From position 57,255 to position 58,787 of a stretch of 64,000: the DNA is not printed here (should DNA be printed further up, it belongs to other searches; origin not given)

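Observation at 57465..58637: murE-position gene looks like a Mur-ligase pseudoenzyme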

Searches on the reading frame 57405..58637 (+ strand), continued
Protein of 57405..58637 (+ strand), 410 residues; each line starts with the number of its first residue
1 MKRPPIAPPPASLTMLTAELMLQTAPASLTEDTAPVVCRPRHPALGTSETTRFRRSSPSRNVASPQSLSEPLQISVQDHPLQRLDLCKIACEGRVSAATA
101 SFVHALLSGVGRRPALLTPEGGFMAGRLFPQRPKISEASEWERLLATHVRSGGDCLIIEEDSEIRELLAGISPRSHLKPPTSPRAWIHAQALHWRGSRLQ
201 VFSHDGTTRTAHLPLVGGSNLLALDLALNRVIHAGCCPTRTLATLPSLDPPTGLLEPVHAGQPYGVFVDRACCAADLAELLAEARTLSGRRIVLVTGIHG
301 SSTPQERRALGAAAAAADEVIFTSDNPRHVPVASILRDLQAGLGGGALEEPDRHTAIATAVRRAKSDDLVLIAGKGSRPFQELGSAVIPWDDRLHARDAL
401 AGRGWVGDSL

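Call 18: find_homologous_proteins(query=P0030, max_evalue=1e-30)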
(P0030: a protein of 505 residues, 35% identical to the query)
Query P0030 (505 aa): 8000 proteins with E <= 1e-30 among 8000 candidates; the best 120 are listed.
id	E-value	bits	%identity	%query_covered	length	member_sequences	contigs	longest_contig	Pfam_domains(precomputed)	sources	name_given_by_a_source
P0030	0.0e+0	1125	100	100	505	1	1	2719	PF02875.27,PF08245.19,PF01225.31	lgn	-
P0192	3.0e-242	823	73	98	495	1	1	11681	PF02875.27,PF08245.19,PF01225.31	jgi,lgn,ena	jgi:UDP-N-acetylmuramoyl-L-alanyl-D-glutamate--2,6-diaminopimelate ligase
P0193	3.5e-241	819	72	99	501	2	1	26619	PF02875.27,PF08245.19,PF01225.31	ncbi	ncbi:MAG: UDP-N-acetylmuramoyl-L-alanyl-D-glutamate--2,6-diaminopimelate ligase [Verrucomicrobiota b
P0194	3.5e-232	789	70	98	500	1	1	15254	PF02875.27,PF08245.19,PF01225.31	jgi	jgi:UDP-N-acetylmuramoyl-L-alanyl-D-glutamate--2,6-diaminopimelate ligase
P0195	1.3e-226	771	69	97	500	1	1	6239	PF02875.27,PF08245.19,PF01225.31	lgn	-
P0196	6.2e-226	769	70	98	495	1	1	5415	PF02875.27,PF08245.19,PF01225.31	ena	-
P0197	2.8e-225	767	70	97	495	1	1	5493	PF02875.27,PF08245.19,PF01225.31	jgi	jgi:UDP-N-acetylmuramoyl-L-alanyl-D-glutamate--2,6-diaminopimelate ligase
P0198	5.1e-225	766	69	97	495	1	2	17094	PF02875.27,PF08245.19,PF01225.31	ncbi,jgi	ncbi:MAG: UDP-N-acetylmuramoyl-L-alanyl-D-glutamate--2,6-diaminopimelate ligase [Verrucomicrobiota b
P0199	5.6e-225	766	68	97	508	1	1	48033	PF02875.27,PF08245.19,PF01225.31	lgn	-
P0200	6.4e-225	765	67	100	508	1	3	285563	PF02875.27,PF08245.19,PF01225.31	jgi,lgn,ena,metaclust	metaclust:\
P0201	4.6e-224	763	69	98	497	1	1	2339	PF02875.27,PF08245.19,PF01225.31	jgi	jgi:UDP-N-acetylmuramoyl-L-alanyl-D-glutamate--2,6-diaminopimelate ligase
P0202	8.0e-224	762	69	97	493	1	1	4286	PF02875.27,PF08245.19,PF01225.31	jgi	jgi:UDP-N-acetylmuramyl-tripeptide synthetase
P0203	1.2e-223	761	69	97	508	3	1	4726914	PF02875.27,PF08245.19,PF01225.31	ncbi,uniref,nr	ncbi:UDP-N-acetylmuramoyl-L-alanyl-D-glutamate--2,6-diaminopimelate ligase [Fontisphaera persica]|un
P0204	2.9e-223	760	70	97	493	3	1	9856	PF02875.27,PF08245.19,PF01225.31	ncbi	-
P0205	3.5e-223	760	68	98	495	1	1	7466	PF02875.27,PF08245.19,PF01225.31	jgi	jgi:UDP-N-acetylmuramoyl-L-alanyl-D-glutamate--2,6-diaminopimelate ligase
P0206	5.1e-223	759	71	97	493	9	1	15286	PF02875.27,PF08245.19,PF01225.31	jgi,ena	-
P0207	1.2e-222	758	66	99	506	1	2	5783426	PF02875.27,PF08245.19,PF01225.31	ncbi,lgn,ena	-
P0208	1.4e-222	758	68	98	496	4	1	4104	PF02875.27,PF08245.19,PF01225.31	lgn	-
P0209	1.5e-222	758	68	98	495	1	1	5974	PF02875.27,PF08245.19,PF01225.31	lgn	-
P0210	1.5e-222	758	69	97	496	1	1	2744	PF02875.27,PF08245.19,PF01225.31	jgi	jgi:UDP-N-acetylmuramoyl-L-alanyl-D-glutamate--2,6-diaminopimelate ligase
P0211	1.6e-222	758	71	97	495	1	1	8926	PF02875.27,PF08245.19,PF01225.31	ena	-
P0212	1.8e-222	757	69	97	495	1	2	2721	PF02875.27,PF08245.19,PF01225.31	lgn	-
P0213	2.0e-222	757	68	98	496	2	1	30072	PF02875.27,PF08245.19,PF01225.31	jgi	jgi:UDP-N-acetylmuramoyl-L-alanyl-D-glutamate--2,6-diaminopimelate ligase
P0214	4.1e-222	756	70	96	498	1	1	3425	PF02875.27,PF08245.19,PF01225.31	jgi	jgi:UDP-N-acetylmuramoyl-L-alanyl-D-glutamate--2,6-diaminopimelate ligase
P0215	4.4e-222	756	67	98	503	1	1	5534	PF02875.27,PF08245.19,PF01225.31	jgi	jgi:UDP-N-acetylmuramoyl-L-alanyl-D-glutamate--2,6-diaminopimelate ligase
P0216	4.9e-222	756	69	97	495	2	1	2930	PF02875.27,PF08245.19,PF01225.31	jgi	jgi:UDP-N-acetylmuramoyl-L-alanyl-D-glutamate--2,6-diaminopimelate ligase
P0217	8.1e-222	755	68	98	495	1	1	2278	PF02875.27,PF08245.19,PF01225.31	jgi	jgi:UDP-N-acetylmuramoyl-L-alanyl-D-glutamate--2,6-diaminopimelate ligase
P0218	1.2e-221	755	68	97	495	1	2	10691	PF02875.27,PF08245.19,PF01225.31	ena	-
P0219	1.9e-221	754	69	97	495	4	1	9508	PF02875.27,PF08245.19,PF01225.31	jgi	jgi:UDP-N-acetylmuramoyl-L-alanyl-D-glutamate--2,6-diaminopimelate ligase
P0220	2.4e-221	754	69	98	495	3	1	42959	PF02875.27,PF08245.19,PF01225.31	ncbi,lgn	-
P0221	2.8e-221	753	67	99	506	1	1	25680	PF02875.27,PF08245.19,PF01225.31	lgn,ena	-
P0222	3.2e-221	753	69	97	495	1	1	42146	PF02875.27,PF08245.19,PF01225.31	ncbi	-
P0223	3.3e-221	753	67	98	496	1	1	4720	PF02875.27,PF08245.19,PF01225.31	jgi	jgi:UDP-N-acetylmuramoyl-L-alanyl-D-glutamate--2,6-diaminopimelate ligase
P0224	7.3e-221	752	67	98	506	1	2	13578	PF02875.27,PF08245.19,PF01225.31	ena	-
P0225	8.4e-221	752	69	98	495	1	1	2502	PF02875.27,PF08245.19,PF01225.31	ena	-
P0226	1.0e-220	752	68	97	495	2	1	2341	PF02875.27,PF08245.19,PF01225.31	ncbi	-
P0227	1.0e-220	752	69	97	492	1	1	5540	PF02875.27,PF08245.19,PF01225.31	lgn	-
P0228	1.3e-220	751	69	98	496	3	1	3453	PF02875.27,PF08245.19,PF01225.31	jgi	jgi:UDP-N-acetylmuramoyl-L-alanyl-D-glutamate--2,6-diaminopimelate ligase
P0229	1.5e-220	751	69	97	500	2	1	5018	PF02875.27,PF08245.19,PF01225.31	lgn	-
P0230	1.8e-220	751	67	97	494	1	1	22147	PF02875.27,PF08245.19,PF01225.31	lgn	-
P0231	2.0e-220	751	68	98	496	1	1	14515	PF02875.27,PF08245.19,PF01225.31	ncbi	-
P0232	2.0e-220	751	67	98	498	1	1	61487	PF02875.27,PF08245.19,PF01225.31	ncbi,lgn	-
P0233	2.1e-220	751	68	97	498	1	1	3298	PF02875.27,PF08245.19,PF01225.31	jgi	jgi:UDP-N-acetylmuramoyl-L-alanyl-D-glutamate--2,6-diaminopimelate ligase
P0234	2.4e-220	750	65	100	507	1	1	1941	PF02875.27,PF08245.19,PF01225.31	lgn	-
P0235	3.9e-220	750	66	98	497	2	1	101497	PF02875.27,PF08245.19,PF01225.31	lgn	-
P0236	1.1e-219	748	68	97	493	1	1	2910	PF02875.27,PF08245.19,PF01225.31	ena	-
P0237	1.2e-219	748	68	98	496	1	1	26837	PF02875.27,PF08245.19,PF01225.31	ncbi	-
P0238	1.8e-219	747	67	98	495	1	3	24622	PF02875.27,PF08245.19,PF01225.31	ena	-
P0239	2.3e-219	747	67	98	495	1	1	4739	PF02875.27,PF08245.19,PF01225.31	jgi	-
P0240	3.1e-219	747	67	97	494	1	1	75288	PF02875.27,PF08245.19,PF01225.31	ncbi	-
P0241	3.3e-219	747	68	97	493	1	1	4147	PF02875.27,PF08245.19,PF01225.31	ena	-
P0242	3.6e-219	746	68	97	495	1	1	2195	PF02875.27,PF08245.19,PF01225.31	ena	-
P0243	4.0e-219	746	68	97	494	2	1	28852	PF02875.27,PF08245.19,PF01225.31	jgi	jgi:UDP-N-acetylmuramoyl-L-alanyl-D-glutamate--2,6-diaminopimelate ligase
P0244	4.4e-219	746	69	97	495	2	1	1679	PF02875.27,PF08245.19,PF01225.31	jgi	-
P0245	5.0e-219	746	67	97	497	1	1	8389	PF02875.27,PF08245.19,PF01225.31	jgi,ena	-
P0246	7.4e-219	745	68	98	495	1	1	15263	PF02875.27,PF08245.19,PF01225.31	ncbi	-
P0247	1.0e-218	745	67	97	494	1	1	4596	PF02875.27,PF08245.19,PF01225.31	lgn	-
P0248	1.0e-218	745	67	98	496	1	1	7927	PF02875.27,PF08245.19,PF01225.31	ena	-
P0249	1.1e-218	745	67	98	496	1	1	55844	PF02875.27,PF08245.19,PF01225.31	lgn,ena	-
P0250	1.2e-218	745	68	97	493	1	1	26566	PF02875.27,PF08245.19,PF01225.31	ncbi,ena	-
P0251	1.2e-218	745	68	97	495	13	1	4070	PF02875.27,PF08245.19,PF01225.31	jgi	jgi:UDP-N-acetylmuramoyl-L-alanyl-D-glutamate--2,6-diaminopimelate ligase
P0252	1.3e-218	745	68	98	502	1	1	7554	PF02875.27,PF08245.19,PF01225.31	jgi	jgi:UDP-N-acetylmuramoyl-L-alanyl-D-glutamate--2,6-diaminopimelate ligase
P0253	1.5e-218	744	68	98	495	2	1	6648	PF02875.27,PF08245.19,PF01225.31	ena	-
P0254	1.5e-218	744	68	97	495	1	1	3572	PF02875.27,PF08245.19,PF01225.31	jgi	jgi:UDP-N-acetylmuramoyl-L-alanyl-D-glutamate--2,6-diaminopimelate ligase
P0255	1.6e-218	744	68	97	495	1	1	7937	PF02875.27,PF08245.19,PF01225.31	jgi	-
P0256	1.7e-218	744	67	97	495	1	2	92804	PF02875.27,PF08245.19,PF01225.31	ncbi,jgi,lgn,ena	-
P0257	1.7e-218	744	67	98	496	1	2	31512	PF02875.27,PF08245.19,PF01225.31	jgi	jgi:UDP-N-acetylmuramoyl-L-alanyl-D-glutamate--2,6-diaminopimelate ligase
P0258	1.8e-218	744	66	98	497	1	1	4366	PF02875.27,PF08245.19,PF01225.31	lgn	-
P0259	2.1e-218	744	65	99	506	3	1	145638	PF02875.27,PF08245.19,PF01225.31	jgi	jgi:UDP-N-acetylmuramoyl-L-alanyl-D-glutamate--2,6-diaminopimelate ligase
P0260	2.4e-218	744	68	97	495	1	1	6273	PF02875.27,PF08245.19,PF01225.31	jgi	jgi:UDP-N-acetylmuramoyl-L-alanyl-D-glutamate--2,6-diaminopimelate ligase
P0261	2.8e-218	744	67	97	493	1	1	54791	PF02875.27,PF08245.19,PF01225.31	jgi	jgi:UDP-N-acetylmuramoyl-L-alanyl-D-glutamate--2,6-diaminopimelate ligase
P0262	2.9e-218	743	68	97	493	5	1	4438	PF02875.27,PF08245.19,PF01225.31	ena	-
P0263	3.1e-218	743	67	97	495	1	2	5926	PF02875.27,PF08245.19,PF01225.31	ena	-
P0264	3.2e-218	743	67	97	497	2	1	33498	PF02875.27,PF08245.19,PF01225.31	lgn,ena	-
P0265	3.7e-218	743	69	96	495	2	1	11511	PF02875.27,PF08245.19,PF01225.31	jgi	jgi:UDP-N-acetylmuramoyl-L-alanyl-D-glutamate--2,6-diaminopimelate ligase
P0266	3.8e-218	743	66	98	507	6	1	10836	PF02875.27,PF08245.19,PF01225.31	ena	-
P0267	4.0e-218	743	69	97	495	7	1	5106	PF02875.27,PF08245.19,PF01225.31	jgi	jgi:UDP-N-acetylmuramoyl-L-alanyl-D-glutamate--2,6-diaminopimelate ligase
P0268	4.4e-218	743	69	97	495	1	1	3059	PF02875.27,PF08245.19,PF01225.31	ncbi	-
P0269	5.3e-218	743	66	98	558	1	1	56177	PF02875.27,PF08245.19,PF01225.31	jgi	-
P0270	5.9e-218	742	68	97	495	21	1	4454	PF02875.27,PF08245.19,PF01225.31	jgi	jgi:UDP-N-acetylmuramoyl-L-alanyl-D-glutamate--2,6-diaminopimelate ligase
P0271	6.2e-218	742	66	98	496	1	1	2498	PF02875.27,PF08245.19,PF01225.31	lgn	-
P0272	6.3e-218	742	68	95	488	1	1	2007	PF02875.27,PF08245.19,PF01225.31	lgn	-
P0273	6.6e-218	742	67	97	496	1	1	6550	PF02875.27,PF08245.19,PF01225.31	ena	-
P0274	7.4e-218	742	67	97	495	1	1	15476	PF02875.27,PF08245.19,PF01225.31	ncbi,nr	ncbi:MAG: UDP-N-acetylmuramoyl-L-alanyl-D-glutamate--2,6-diaminopimelate ligase [Verrucomicrobia bac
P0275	7.6e-218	742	67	99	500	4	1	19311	PF02875.27,PF08245.19,PF01225.31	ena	-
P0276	7.7e-218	742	69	97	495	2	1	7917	PF02875.27,PF08245.19,PF01225.31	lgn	-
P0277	9.6e-218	742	68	97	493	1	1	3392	PF02875.27,PF08245.19,PF01225.31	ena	-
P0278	1.0e-217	742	66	98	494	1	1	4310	PF02875.27,PF08245.19,PF01225.31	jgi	jgi:UDP-N-acetylmuramoyl-L-alanyl-D-glutamate--2,6-diaminopimelate ligase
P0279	1.1e-217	742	65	98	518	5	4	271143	PF02875.27,PF08245.19,PF01225.31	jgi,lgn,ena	-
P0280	1.2e-217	742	69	94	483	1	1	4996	PF02875.27,PF08245.19,PF01225.31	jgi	jgi:UDP-N-acetylmuramoyl-L-alanyl-D-glutamate--2,6-diaminopimelate ligase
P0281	1.5e-217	741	67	97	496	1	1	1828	PF02875.27,PF08245.19,PF01225.31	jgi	-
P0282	1.7e-217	741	67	97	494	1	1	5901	PF02875.27,PF08245.19,PF01225.31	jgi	jgi:UDP-N-acetylmuramoyl-L-alanyl-D-glutamate--2,6-diaminopimelate ligase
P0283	2.0e-217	741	66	97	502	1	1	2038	PF02875.27,PF08245.19,PF01225.31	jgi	-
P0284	2.0e-217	741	68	97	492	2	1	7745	PF02875.27,PF08245.19,PF01225.31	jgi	jgi:UDP-N-acetylmuramoyl-L-alanyl-D-glutamate--2,6-diaminopimelate ligase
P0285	2.1e-217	741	66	97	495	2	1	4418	PF02875.27,PF08245.19,PF01225.31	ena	-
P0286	2.4e-217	740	67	97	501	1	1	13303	PF02875.27,PF08245.19,PF01225.31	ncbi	-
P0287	2.5e-217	740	67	98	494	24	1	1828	PF02875.27,PF08245.19,PF01225.31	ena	-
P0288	2.8e-217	740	67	97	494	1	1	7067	PF02875.27,PF08245.19,PF01225.31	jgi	jgi:UDP-N-acetylmuramoyl-L-alanyl-D-glutamate--2,6-diaminopimelate ligase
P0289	3.9e-217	740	66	97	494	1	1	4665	PF02875.27,PF08245.19,PF01225.31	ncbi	-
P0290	4.2e-217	740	67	98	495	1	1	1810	PF02875.27,PF08245.19,PF01225.31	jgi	jgi:UDP-N-acetylmuramoyl-L-alanyl-D-glutamate--2,6-diaminopimelate ligase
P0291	4.4e-217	740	66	98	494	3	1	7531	PF02875.27,PF08245.19,PF01225.31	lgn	-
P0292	4.4e-217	740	66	97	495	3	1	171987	PF02875.27,PF08245.19,PF01225.31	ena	-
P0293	7.4e-217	739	66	97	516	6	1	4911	PF02875.27,PF08245.19,PF01225.31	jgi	-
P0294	1.1e-216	738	67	97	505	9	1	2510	PF02875.27,PF08245.19,PF01225.31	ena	-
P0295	1.1e-216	738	66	97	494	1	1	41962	PF02875.27,PF08245.19,PF01225.31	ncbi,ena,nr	ncbi:MAG: UDP-N-acetylmuramoyl-L-alanyl-D-glutamate--2,6-diaminopimelate ligase [Pedosphaera sp.]|nr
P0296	1.3e-216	738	66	97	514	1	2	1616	PF02875.27,PF08245.19,PF01225.31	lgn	-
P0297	1.5e-216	738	66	98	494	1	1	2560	PF02875.27,PF08245.19,PF01225.31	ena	-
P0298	1.6e-216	738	67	97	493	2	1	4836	PF02875.27,PF08245.19,PF01225.31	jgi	jgi:UDP-N-acetylmuramoyl-L-alanyl-D-glutamate--2,6-diaminopimelate ligase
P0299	1.8e-216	738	67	97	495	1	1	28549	PF02875.27,PF08245.19,PF01225.31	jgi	jgi:UDP-N-acetylmuramoyl-L-alanyl-D-glutamate--2,6-diaminopimelate ligase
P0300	2.1e-216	737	66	97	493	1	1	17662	PF02875.27,PF08245.19,PF01225.31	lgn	-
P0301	2.3e-216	737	69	95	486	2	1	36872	PF02875.27,PF08245.19,PF01225.31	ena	-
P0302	2.4e-216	737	67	97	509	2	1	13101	PF02875.27,PF08245.19,PF01225.31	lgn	-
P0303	2.5e-216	737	65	97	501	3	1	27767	PF02875.27,PF08245.19,PF01225.31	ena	-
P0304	2.8e-216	737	68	97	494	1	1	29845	PF02875.27,PF08245.19,PF01225.31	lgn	-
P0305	3.0e-216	737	67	97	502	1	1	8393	PF02875.27,PF08245.19,PF01225.31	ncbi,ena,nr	ncbi:MAG TPA: UDP-N-acetylmuramoyl-L-alanyl-D-glutamate--2,6-diaminopimelate ligase [Roseimicrobium 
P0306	3.0e-216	737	68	97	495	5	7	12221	PF02875.27,PF08245.19,PF01225.31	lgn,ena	-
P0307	3.4e-216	737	67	97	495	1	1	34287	PF02875.27,PF08245.19,PF01225.31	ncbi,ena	-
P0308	3.7e-216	737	67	97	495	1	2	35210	PF02875.27,PF08245.19,PF01225.31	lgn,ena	-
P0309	4.1e-216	736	67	97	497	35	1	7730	PF02875.27,PF08245.19,PF01225.31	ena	-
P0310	4.4e-216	736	68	97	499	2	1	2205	PF02875.27,PF08245.19,PF01225.31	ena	-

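Call 26: predict_structure(alignment_id=A2)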
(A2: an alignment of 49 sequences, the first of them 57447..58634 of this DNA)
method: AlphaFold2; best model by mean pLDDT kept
length: 396 residues; sequences in the alignment: 49
mean_pLDDT: 85.1   pTM: 0.81
mean pLDDT of the five models: 85.1, 84.5, 84.4, 84.3, 83.5
residues with pLDDT >= 90: 302; 70-90: 26; 50-70: 7; < 50: 61
segments of 3 or more residues with pLDDT < 50: 1-59
pLDDT, mean of each block of 10 residues (from residue 1): 34 34 33 31 37 42 86 92 96 97 93 90 93 97 94 93 95 95 95 95 96 97 96 94 95 95 96 89 96 98 97 94 98 96 98 96 87 92 96 66
secondary structure, 60 per line:
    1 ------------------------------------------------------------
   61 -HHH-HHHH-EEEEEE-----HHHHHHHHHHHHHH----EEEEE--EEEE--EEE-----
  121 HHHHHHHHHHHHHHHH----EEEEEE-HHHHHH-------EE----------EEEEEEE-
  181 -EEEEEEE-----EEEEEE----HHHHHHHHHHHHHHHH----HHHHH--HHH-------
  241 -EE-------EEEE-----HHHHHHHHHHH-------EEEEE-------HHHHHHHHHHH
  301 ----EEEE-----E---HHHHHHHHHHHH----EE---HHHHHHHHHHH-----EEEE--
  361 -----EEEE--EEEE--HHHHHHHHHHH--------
elements in order: H66-69 E71-76 H82-95 E100-104 E107-110 E113-115 H121-136 E141-146 H148-153 E173-179 E182-188 E194-199 H204-219 H224-228 E251-254 H260-270 E278-282 H290-300 E305-308 H318-329 H339-349 E355-358 E366-369 E372-375 H378-388
